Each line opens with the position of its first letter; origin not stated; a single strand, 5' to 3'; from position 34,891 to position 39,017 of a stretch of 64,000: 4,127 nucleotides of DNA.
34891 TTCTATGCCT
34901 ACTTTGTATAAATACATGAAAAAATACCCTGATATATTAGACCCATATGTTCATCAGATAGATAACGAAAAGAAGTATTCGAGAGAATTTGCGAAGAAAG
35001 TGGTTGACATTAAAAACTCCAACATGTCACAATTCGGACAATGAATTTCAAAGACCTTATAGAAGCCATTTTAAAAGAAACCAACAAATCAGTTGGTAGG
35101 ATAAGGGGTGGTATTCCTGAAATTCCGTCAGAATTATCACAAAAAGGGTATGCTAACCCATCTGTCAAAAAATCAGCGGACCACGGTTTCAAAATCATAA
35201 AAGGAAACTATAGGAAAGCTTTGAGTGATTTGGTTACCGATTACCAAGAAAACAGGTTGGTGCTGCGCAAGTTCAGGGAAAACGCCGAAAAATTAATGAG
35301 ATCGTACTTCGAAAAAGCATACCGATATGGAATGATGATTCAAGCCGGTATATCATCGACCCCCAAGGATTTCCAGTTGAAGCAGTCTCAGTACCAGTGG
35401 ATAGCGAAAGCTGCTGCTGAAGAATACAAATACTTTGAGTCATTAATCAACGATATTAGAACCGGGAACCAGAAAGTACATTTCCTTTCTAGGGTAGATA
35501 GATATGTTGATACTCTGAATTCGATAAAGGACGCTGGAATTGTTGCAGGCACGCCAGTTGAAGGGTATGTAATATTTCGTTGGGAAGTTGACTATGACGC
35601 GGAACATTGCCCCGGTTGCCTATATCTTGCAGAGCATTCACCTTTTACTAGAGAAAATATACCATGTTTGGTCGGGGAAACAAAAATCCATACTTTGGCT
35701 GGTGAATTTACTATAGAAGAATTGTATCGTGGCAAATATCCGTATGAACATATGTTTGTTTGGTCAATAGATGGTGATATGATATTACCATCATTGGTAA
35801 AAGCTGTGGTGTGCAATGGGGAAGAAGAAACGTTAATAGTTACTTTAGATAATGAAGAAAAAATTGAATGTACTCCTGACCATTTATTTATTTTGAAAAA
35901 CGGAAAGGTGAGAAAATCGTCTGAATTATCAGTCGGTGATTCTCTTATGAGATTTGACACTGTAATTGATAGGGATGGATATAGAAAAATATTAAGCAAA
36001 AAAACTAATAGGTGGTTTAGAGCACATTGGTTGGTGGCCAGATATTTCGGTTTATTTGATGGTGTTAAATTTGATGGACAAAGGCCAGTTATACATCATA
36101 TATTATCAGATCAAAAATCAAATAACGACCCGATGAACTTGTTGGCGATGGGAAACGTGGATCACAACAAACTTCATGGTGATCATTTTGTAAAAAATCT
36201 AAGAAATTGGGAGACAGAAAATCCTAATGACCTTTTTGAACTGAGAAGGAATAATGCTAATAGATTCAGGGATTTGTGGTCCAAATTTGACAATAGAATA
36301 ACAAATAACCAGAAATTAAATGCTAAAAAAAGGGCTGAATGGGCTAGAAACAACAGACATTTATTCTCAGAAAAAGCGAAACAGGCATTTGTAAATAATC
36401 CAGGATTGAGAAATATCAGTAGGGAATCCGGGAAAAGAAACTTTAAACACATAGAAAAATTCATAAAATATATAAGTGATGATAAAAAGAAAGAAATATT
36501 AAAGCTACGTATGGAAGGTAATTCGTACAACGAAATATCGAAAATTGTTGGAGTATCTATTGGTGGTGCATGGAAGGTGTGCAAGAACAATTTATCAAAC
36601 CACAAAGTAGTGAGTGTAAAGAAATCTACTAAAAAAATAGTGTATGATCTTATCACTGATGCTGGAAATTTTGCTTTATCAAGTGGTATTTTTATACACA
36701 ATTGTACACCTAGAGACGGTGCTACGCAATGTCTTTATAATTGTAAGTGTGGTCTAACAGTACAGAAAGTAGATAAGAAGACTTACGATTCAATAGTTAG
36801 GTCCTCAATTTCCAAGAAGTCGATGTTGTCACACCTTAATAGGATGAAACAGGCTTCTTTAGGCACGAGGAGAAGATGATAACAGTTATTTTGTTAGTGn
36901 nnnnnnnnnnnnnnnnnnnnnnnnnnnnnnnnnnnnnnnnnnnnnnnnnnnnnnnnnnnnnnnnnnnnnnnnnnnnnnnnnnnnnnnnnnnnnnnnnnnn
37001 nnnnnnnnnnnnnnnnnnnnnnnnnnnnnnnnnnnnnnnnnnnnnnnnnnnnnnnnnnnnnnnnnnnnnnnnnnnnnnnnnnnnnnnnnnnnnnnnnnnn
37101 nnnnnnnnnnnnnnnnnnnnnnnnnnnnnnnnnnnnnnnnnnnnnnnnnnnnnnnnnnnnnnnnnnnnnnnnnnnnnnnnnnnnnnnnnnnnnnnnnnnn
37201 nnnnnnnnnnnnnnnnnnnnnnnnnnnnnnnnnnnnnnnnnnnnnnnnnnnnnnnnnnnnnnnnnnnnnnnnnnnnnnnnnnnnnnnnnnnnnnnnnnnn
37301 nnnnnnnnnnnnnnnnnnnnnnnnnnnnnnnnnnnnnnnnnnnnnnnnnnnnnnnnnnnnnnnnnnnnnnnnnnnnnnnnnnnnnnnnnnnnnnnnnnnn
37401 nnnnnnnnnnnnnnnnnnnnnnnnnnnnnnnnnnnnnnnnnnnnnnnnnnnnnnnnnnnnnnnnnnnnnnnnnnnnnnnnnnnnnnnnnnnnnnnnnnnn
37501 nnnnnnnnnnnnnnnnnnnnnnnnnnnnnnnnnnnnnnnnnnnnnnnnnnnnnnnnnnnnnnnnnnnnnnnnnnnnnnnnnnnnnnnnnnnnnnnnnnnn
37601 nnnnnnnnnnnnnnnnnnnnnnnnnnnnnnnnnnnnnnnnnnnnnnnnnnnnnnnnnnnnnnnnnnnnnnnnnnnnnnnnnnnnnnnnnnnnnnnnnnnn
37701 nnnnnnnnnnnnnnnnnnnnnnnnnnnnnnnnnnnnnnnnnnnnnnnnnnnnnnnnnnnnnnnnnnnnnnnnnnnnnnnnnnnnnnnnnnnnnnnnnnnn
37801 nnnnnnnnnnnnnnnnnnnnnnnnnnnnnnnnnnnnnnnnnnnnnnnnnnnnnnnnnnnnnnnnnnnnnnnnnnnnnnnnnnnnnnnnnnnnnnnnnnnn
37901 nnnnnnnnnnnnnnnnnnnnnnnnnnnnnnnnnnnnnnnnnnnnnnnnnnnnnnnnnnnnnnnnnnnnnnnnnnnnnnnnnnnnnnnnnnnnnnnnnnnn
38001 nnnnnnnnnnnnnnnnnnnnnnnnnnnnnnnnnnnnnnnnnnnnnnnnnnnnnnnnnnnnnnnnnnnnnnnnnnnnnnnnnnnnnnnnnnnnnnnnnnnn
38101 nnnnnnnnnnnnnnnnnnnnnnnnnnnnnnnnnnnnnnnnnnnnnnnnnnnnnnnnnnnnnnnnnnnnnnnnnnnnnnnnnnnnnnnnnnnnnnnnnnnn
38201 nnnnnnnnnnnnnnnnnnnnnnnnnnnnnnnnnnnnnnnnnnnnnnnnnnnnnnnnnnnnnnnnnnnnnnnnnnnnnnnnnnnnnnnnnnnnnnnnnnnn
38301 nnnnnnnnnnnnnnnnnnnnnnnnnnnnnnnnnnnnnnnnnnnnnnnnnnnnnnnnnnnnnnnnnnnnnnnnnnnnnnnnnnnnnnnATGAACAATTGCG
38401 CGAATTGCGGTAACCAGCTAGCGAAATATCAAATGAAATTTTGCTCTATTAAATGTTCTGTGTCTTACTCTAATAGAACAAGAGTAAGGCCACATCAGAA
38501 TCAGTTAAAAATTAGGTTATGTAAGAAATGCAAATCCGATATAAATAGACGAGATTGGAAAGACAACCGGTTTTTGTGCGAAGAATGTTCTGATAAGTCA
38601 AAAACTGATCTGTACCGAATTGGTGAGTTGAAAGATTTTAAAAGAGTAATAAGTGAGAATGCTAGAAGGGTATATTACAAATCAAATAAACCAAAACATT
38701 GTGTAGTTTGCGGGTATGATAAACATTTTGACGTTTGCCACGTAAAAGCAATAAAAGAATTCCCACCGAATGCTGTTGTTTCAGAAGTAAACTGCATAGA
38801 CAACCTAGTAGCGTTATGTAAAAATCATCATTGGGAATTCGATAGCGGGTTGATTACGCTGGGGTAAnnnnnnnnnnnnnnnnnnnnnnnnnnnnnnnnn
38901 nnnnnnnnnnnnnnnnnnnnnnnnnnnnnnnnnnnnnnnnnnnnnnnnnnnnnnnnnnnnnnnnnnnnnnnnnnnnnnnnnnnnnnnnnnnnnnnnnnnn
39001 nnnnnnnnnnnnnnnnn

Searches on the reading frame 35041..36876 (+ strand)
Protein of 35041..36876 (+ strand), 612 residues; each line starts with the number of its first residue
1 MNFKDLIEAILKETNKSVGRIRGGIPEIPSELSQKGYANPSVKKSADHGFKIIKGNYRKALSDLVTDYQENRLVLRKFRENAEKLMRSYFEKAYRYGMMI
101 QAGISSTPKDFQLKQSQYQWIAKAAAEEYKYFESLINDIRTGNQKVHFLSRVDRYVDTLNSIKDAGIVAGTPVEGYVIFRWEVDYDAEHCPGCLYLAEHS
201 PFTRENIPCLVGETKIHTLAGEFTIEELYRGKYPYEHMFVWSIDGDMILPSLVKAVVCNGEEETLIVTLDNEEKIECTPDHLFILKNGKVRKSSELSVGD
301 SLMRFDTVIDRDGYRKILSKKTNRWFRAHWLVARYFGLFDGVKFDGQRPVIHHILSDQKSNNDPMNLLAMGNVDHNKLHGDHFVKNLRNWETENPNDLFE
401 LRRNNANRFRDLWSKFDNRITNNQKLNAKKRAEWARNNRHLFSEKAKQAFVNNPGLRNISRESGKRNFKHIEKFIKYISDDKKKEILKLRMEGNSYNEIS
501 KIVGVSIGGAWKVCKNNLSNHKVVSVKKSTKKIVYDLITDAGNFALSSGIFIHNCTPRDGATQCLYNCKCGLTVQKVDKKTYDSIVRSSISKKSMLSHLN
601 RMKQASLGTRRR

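Call 13: find_related_loci(query=window:35041-36876:+, collection=viral_contigs, flank=10000)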
Query window:35041-36876:+ (612 aa) in viral_contigs; peptide patterns used: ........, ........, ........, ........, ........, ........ (x = any residue, [..] = any of these).
1 stretches matched a pattern; 1 encode a relative of the query (tblastn E <= 1e-3); 0 distinct loci.
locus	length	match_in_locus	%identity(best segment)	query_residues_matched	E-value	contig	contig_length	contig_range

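Call 14: search_protein_families(library=pfam, proteins=[window:35041-36876:+])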
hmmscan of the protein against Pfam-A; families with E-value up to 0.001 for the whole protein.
window:35041-36876:+ (612 aa): 1 family
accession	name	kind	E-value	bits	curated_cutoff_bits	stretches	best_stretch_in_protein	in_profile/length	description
PF14890.11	Intein_splicing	-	2.3e-13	50.7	35.8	1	223-554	10-155/155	Intein splicing domain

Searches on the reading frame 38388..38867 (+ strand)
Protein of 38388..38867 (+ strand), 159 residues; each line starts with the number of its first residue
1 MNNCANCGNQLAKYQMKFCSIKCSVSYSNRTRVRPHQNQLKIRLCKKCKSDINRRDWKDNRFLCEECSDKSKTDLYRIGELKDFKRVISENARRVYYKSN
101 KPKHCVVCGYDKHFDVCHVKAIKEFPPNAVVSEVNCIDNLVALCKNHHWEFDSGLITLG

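Call 14: search_protein_families(library=pfam, proteins=[window:38388-38864:+])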
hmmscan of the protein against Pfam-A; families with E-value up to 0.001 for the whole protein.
window:38388-38864:+ (159 aa): 1 family
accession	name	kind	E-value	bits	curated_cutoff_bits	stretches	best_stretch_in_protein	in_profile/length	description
PF13391.12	HNH_2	-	4.5e-10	39.7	21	1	105-158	1-65/66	HNH endonuclease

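Call 22: find_encoding_contigs(protein=window:38388-38867:+, flank=5000, max_places=10)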
Protein window:38388-38867:+ (159 aa): 8 contigs read that carry it; 3 places shown.
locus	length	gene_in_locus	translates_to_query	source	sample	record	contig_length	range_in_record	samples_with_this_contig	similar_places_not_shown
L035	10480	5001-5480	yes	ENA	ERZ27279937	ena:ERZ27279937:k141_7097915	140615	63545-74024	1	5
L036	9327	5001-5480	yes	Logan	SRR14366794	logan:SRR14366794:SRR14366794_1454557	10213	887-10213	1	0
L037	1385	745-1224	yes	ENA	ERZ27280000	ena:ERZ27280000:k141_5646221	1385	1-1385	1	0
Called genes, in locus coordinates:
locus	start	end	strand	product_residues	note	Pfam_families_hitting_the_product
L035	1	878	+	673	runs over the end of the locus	PF07230:Portal_T4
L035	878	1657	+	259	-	-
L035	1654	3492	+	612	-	PF14890:Intein_splicing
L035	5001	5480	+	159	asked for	PF13391:HNH_2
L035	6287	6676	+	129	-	-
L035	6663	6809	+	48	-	-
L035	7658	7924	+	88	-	-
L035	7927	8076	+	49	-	-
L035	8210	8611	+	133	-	-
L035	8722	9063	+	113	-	-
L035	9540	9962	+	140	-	PF11645:PDDEXK_5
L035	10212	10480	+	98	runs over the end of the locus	-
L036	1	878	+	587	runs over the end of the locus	?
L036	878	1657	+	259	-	-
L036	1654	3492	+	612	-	PF14890:Intein_splicing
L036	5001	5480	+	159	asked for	PF13391:HNH_2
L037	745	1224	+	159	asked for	PF13391:HNH_2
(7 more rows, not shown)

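Call 100: search_protein_families(library=phrogs, max_evalue=0.1, proteins=[window:38388-38864:+])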
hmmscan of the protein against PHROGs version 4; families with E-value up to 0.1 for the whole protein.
window:38388-38864:+ (159 aa): 8 families
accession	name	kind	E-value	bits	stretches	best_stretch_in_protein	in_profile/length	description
phrog_14240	-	unknown function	6.2e-06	26.6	1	80-157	186-264/315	-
phrog_398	-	unknown function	9.9e-05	23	1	88-151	132-192/225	-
phrog_8446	-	DNA, RNA and nucleotide metabolism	0.0005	20.8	1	75-155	115-199/211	HNH endonuclease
phrog_8048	-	DNA, RNA and nucleotide metabolism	0.0015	18.8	1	99-150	173-224/273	HNH endonuclease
phrog_2255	-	DNA, RNA and nucleotide metabolism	0.0062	17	1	12-151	23-168/211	HNH endonuclease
phrog_20494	-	unknown function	0.04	15.3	1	2-34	6-40/115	-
phrog_15103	-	unknown function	0.044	14.2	1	137-155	240-258/280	-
phrog_8732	-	unknown function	0.092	14.3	1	104-145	8-47/107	-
